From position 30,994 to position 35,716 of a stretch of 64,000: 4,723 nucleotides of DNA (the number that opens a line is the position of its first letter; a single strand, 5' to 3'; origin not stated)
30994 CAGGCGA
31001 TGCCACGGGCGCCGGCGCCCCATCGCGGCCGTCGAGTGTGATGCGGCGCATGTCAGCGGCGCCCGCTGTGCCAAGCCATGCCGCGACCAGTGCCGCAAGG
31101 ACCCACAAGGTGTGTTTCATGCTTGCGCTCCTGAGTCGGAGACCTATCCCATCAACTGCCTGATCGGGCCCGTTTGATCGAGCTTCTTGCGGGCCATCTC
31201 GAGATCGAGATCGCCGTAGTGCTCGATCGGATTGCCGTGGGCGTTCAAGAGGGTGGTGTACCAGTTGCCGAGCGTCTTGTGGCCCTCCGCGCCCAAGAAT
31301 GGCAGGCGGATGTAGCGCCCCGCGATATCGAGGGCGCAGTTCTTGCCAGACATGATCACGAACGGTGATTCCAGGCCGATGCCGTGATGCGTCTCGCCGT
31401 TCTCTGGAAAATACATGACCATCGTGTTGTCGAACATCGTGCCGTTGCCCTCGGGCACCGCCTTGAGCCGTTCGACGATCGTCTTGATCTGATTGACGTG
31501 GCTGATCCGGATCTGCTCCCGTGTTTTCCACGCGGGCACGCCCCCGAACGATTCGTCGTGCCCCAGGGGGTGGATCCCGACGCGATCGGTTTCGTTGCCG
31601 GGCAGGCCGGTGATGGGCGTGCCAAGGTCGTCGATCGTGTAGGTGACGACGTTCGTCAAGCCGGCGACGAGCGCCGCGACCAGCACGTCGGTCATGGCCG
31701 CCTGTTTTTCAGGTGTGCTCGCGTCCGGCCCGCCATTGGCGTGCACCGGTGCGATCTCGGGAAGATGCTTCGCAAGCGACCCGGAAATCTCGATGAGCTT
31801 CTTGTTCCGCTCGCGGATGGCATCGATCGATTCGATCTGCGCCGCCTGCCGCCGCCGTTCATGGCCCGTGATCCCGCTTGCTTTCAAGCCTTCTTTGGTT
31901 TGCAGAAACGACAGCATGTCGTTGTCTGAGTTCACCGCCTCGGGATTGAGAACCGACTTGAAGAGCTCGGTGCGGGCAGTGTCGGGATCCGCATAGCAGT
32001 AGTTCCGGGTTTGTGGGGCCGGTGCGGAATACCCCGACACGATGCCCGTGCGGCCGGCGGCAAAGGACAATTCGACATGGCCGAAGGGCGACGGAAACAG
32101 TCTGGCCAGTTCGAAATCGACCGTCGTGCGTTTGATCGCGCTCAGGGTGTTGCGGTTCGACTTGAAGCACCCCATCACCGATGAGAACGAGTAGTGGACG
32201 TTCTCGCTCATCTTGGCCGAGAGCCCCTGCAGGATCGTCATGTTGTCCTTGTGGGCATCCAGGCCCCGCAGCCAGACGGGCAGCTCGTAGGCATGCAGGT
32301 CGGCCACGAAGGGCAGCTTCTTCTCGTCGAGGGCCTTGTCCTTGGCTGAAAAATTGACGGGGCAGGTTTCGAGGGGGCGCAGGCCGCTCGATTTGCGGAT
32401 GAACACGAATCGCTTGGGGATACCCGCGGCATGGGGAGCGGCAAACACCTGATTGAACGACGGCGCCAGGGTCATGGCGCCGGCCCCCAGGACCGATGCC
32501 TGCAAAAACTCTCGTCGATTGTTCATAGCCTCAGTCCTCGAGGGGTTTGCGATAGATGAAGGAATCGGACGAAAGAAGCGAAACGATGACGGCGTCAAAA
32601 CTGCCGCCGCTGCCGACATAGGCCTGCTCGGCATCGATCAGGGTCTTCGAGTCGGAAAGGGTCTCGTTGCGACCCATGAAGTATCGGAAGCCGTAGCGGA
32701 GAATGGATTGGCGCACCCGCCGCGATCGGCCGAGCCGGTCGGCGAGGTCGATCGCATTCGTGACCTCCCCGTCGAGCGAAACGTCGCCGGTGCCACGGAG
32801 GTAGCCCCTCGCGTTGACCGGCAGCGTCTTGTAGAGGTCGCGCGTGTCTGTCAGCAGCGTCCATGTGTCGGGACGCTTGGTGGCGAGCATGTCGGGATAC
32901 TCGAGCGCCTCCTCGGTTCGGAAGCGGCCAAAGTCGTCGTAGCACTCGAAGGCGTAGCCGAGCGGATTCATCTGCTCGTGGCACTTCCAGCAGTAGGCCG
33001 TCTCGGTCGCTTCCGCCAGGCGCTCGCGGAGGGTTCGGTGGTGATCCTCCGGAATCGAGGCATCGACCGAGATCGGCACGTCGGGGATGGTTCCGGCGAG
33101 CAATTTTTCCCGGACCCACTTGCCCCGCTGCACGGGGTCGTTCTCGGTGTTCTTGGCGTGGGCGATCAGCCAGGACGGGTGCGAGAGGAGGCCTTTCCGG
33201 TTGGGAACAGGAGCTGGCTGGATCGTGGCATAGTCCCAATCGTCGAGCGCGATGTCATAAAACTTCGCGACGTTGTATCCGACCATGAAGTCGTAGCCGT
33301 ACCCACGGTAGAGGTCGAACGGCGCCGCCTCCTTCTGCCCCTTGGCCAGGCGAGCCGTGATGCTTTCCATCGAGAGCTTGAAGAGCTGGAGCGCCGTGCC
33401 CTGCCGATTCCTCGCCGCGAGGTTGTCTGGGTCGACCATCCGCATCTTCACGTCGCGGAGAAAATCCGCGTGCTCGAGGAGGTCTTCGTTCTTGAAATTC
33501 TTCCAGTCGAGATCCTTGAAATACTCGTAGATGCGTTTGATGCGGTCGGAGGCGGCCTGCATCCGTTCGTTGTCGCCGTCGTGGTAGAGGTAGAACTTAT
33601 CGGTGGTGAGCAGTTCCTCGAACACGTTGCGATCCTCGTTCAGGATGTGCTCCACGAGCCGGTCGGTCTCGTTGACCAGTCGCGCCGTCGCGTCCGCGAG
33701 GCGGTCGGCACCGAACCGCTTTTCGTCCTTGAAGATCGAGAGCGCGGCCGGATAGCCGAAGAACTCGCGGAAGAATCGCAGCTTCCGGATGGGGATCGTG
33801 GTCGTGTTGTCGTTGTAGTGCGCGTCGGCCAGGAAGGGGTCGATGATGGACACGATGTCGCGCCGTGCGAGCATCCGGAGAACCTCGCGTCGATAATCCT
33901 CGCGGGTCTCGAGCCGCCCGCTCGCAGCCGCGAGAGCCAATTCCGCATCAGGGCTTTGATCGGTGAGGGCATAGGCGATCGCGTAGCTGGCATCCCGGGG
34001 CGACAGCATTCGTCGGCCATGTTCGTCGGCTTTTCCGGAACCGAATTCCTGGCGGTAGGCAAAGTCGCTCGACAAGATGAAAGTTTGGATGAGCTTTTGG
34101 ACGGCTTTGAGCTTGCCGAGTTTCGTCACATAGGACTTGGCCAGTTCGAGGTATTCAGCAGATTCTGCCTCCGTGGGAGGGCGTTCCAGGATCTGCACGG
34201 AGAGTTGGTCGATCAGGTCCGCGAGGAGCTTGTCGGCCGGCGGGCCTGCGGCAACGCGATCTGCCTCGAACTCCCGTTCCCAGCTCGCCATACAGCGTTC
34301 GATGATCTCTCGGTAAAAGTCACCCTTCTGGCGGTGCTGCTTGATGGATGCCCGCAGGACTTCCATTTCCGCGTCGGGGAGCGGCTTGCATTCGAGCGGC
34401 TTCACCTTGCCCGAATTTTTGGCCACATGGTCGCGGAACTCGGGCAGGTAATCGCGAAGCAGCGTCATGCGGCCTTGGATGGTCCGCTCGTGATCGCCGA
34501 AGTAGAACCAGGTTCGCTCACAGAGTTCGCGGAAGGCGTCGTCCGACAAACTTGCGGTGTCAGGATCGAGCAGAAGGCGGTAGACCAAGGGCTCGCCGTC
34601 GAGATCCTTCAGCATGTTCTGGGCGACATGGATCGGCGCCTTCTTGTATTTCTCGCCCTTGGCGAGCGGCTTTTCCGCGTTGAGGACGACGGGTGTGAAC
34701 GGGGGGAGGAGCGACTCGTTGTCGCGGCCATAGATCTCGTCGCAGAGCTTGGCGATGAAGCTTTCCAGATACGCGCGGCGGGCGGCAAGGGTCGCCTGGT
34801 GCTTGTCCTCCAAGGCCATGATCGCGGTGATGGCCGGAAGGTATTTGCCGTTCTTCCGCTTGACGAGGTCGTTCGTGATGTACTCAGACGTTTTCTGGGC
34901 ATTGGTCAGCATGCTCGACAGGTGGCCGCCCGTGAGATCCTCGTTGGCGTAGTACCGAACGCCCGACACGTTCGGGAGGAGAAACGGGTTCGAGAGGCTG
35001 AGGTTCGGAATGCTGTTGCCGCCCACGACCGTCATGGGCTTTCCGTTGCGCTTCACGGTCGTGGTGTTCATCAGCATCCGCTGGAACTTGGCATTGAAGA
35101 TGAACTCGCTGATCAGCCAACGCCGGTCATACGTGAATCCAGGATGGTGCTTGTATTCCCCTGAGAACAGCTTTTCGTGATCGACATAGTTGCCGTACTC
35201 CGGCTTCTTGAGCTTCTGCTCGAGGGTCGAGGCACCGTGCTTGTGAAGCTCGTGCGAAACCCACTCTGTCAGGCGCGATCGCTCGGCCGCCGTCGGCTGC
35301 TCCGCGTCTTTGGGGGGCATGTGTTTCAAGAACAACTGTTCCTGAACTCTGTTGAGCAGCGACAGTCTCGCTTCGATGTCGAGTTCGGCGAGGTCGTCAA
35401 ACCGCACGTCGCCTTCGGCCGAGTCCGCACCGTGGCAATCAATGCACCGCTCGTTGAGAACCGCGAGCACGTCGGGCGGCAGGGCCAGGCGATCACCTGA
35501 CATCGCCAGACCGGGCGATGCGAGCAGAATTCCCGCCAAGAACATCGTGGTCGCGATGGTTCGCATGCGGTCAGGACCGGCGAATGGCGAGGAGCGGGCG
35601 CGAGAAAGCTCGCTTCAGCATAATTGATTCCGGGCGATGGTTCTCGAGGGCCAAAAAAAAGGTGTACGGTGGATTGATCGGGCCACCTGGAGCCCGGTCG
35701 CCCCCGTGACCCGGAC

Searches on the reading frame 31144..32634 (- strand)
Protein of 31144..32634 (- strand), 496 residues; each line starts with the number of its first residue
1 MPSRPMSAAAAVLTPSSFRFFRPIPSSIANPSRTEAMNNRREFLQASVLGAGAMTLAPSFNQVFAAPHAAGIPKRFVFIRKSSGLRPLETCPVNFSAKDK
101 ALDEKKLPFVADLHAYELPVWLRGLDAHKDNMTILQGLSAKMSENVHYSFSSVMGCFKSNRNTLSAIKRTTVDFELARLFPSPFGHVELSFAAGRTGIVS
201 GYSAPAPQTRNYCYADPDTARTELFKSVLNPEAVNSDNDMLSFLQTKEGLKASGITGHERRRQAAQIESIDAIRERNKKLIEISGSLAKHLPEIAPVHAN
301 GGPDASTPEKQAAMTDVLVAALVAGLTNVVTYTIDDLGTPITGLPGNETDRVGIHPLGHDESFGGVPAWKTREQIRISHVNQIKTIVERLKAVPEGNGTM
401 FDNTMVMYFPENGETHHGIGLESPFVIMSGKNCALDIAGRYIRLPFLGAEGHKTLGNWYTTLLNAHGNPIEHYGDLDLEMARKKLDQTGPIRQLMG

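Call 29: search_protein_families(library=pfam, proteins=[window:31144-32634:-], max_evalue=0.001)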
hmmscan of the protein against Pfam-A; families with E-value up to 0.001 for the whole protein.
window:31144-32634:- (496 aa): 1 family
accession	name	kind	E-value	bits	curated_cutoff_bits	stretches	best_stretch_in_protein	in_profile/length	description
PF07586.16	HXXSHH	-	1e-20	75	30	1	75-366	1-289/307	Protein of unknown function (DUF1552)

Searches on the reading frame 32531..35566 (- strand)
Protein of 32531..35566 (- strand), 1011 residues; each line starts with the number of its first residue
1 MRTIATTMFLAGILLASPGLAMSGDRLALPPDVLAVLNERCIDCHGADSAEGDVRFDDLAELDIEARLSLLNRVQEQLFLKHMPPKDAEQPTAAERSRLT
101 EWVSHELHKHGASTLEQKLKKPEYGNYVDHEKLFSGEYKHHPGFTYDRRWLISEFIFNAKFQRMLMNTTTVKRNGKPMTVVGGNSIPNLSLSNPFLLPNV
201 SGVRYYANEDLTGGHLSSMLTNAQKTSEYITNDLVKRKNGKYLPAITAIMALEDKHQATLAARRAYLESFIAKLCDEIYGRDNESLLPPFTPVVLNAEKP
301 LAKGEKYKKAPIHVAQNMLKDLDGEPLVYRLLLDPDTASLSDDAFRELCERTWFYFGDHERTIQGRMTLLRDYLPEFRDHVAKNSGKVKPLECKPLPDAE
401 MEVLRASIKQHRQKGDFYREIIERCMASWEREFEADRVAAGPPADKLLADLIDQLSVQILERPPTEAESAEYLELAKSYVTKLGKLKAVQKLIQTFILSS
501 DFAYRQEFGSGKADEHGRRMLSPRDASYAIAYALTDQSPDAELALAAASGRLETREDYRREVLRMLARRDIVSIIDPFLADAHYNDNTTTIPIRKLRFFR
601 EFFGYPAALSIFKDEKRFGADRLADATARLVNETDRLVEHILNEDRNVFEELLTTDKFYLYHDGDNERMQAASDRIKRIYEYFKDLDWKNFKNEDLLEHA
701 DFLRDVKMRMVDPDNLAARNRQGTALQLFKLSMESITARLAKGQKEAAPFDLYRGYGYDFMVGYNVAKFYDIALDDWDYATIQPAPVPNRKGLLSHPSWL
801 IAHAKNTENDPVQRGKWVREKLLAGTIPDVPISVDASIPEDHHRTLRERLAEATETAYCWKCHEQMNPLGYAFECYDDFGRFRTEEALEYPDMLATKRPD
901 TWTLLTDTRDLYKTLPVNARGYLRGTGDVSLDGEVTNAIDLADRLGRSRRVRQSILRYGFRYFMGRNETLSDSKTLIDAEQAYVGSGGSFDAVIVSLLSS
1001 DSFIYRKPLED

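Call 29: search_protein_families(library=pfam, proteins=[window:32531-35566:-], max_evalue=0.001)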
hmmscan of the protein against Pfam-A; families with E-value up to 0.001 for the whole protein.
window:32531-35566:- (1011 aa): 5 families
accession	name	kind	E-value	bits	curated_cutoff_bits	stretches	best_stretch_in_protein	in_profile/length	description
PF07627.16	PSCyt3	-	4e-29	101.2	27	1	790-886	1-98/98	Protein of unknown function (DUF1588)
PF07631.16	PSD4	-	8.2e-14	52.6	23.3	1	526-660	6-118/128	Protein of unknown function (DUF1592)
PF07624.16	PSD2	-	1.3e-09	38.1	25.8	1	934-1003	4-74/74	Protein of unknown function (DUF1585)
PF07635.16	PSCyt1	-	1.5e-06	29.1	22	1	41-87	1-59/59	Planctomycete cytochrome C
PF07637.16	PSD5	-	1e-05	26.2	34.2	0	462-507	16-62/62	Protein of unknown function (DUF1595)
